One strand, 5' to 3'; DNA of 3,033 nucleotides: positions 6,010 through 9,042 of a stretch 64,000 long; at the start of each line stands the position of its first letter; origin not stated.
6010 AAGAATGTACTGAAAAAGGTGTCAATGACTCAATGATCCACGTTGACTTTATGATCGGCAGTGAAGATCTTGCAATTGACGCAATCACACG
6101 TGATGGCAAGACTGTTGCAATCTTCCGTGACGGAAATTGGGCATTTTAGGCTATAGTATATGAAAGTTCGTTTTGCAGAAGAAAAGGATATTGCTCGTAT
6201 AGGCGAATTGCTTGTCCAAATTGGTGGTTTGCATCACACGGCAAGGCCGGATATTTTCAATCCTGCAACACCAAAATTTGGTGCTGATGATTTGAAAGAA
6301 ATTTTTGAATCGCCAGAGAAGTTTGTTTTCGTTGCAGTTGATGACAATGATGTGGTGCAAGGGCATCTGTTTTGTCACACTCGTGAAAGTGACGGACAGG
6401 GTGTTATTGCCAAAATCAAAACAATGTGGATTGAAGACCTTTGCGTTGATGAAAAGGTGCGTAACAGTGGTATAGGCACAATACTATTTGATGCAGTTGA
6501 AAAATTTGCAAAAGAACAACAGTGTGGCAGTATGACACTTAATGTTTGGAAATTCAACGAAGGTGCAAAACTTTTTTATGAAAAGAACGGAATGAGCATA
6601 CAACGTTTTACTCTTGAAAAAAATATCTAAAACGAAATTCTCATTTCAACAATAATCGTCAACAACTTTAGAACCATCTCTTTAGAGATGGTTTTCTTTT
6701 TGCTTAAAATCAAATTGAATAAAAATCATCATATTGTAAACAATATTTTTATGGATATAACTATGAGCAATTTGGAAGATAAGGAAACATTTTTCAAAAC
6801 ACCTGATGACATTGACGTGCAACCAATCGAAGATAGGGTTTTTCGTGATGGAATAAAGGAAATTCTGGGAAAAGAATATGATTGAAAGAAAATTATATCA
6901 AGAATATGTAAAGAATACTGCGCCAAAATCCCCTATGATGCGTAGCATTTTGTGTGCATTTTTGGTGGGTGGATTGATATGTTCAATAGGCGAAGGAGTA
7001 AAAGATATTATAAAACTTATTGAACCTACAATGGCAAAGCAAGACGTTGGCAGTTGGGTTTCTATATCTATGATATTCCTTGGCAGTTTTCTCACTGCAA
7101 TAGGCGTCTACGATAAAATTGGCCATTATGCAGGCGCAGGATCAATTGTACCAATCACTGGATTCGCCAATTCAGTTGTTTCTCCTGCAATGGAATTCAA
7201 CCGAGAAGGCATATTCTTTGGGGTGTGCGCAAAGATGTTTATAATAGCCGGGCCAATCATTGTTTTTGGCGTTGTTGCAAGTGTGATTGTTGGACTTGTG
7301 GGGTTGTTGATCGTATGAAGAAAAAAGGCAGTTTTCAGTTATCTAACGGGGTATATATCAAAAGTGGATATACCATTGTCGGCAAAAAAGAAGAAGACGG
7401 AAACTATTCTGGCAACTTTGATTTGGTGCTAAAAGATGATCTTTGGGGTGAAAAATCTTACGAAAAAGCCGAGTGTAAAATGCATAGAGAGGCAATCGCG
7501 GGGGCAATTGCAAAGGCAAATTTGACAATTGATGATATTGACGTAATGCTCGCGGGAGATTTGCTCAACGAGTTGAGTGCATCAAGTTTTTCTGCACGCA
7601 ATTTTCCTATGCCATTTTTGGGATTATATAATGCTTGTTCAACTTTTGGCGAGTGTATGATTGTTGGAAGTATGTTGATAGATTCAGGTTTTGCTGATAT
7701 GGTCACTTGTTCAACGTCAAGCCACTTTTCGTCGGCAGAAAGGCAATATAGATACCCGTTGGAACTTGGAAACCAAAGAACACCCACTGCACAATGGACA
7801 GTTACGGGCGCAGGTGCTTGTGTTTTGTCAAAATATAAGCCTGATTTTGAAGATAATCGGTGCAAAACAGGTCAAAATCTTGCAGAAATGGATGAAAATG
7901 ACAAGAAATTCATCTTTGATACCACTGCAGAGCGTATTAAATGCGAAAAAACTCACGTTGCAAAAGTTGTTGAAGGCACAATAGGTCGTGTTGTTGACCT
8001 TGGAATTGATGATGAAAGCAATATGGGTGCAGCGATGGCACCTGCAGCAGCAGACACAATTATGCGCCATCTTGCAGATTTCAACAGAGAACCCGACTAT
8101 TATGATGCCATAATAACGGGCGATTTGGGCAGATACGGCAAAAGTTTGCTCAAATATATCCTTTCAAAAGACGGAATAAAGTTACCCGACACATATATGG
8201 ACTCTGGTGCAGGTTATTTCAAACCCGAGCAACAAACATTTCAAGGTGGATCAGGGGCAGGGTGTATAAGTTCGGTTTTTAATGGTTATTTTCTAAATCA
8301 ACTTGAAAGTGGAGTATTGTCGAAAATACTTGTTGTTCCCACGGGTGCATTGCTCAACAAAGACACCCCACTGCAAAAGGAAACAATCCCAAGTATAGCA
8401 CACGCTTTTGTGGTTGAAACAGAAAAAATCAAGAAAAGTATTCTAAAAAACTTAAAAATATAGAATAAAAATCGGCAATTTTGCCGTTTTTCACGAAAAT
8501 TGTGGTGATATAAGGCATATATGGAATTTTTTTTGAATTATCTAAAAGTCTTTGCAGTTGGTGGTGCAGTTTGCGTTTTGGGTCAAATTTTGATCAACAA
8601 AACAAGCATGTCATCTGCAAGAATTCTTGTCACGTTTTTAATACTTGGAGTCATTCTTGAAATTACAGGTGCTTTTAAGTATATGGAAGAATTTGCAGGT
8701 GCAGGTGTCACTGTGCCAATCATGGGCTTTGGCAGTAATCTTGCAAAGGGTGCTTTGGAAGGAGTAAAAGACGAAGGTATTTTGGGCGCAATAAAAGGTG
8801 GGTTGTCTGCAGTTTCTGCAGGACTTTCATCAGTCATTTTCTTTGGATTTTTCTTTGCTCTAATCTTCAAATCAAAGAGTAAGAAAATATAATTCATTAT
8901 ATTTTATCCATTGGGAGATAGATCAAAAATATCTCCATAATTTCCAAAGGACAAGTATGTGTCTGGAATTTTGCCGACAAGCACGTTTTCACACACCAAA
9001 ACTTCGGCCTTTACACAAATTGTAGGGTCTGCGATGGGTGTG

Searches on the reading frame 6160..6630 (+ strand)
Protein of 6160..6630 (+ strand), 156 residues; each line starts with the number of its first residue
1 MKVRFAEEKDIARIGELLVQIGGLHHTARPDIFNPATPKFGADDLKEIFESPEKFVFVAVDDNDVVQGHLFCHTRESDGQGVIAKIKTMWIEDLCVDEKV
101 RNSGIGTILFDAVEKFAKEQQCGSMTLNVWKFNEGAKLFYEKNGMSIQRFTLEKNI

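Call 31: search_protein_families(library=pfam, proteins=[window:6160-6630:+], max_evalue=0.01)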
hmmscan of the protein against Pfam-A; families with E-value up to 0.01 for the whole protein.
window:6160-6630:+ (156 aa): 4 families
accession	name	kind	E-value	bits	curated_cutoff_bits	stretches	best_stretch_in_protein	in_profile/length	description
PF00583.31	Acetyltransf_1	-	1.9e-15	57.6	20.7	1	40-145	16-116/116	Acetyltransferase (GNAT) family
PF13508.13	Acetyltransf_7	-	2.9e-11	44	27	1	54-144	3-81/84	Acetyltransferase (GNAT) domain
PF13673.13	Acetyltransf_10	-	1.3e-09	38.6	23.6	1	45-146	22-108/128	Acetyltransferase (GNAT) domain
PF13420.13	Acetyltransf_4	-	2.1e-05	25.1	24.3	1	45-150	41-139/155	Acetyltransferase (GNAT) domain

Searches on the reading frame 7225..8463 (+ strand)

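Call 49: search_protein_families(library=pfam, proteins=[window:7225-8463:+], max_evalue=0.00001)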
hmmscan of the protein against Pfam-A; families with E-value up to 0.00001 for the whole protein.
window:7225-8463:+ (412 aa): 1 family
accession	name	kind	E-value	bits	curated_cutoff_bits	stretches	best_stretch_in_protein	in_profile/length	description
PF07451.17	SpoVAD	-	1e-125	419.3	22.1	1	36-398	4-329/329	Stage V sporulation protein AD (SpoVAD)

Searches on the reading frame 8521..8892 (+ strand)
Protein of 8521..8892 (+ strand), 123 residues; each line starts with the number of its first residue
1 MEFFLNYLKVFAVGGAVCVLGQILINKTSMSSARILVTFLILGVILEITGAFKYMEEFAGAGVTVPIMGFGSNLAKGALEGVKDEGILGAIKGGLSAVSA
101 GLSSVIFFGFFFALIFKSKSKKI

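Call 31: search_protein_families(library=pfam, proteins=[window:8521-8892:+], max_evalue=0.01)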
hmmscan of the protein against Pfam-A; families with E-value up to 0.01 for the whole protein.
window:8521-8892:+ (123 aa): 1 family
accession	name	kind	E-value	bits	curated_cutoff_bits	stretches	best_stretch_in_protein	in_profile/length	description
PF03862.18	SpoVAC_SpoVAEB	-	9.1e-28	97.3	25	1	6-115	1-117/117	SpoVAC/SpoVAEB sporulation membrane protein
